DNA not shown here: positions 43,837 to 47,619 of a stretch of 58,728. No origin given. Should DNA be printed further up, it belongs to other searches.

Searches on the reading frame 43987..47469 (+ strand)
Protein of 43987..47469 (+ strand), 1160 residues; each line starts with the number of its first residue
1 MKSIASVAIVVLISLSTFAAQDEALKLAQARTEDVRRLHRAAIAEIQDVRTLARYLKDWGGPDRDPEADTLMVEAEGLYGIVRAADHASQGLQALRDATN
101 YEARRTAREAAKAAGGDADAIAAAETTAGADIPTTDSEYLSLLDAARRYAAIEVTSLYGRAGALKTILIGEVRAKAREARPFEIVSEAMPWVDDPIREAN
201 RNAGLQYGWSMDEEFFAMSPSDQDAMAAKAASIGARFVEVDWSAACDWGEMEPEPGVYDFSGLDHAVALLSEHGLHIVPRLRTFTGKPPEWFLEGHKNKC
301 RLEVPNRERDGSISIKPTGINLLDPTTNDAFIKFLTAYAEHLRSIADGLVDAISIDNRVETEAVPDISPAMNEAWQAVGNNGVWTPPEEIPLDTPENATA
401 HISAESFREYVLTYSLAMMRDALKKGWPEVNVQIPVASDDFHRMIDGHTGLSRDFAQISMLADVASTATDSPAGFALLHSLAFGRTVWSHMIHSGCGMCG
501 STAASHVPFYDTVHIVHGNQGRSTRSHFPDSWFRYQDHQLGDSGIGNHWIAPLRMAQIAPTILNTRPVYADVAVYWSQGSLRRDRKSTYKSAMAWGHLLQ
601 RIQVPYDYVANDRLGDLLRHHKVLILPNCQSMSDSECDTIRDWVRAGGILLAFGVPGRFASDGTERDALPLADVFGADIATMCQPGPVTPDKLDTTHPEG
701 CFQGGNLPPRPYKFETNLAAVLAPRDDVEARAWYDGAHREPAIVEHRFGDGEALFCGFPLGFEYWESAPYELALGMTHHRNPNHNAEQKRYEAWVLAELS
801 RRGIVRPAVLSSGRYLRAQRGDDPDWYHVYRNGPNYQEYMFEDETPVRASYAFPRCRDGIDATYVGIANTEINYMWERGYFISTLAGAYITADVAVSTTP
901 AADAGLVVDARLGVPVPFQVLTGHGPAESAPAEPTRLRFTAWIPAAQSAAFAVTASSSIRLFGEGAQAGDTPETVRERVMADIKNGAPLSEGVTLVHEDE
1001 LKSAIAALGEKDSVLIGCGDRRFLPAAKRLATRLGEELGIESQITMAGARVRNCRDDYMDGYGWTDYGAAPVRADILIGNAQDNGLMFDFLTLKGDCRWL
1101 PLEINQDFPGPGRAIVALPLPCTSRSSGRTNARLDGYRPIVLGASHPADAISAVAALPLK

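Call 68: search_protein_families(library=pfam, proteins=[window:43987-47469:+], max_evalue=0.0001)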
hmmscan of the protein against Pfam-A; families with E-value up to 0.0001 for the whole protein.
window:43987-47469:+ (1160 aa): 2 families
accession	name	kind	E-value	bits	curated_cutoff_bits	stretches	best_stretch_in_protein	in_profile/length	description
PF02449.21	Glyco_hydro_42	-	4.7e-10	39.8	21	1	245-376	31-155/376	Beta-galactosidase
PF08532.16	Glyco_hydro_42M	-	1.2e-06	28.6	25.8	1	586-762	26-190/207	Beta-galactosidase trimerisation domain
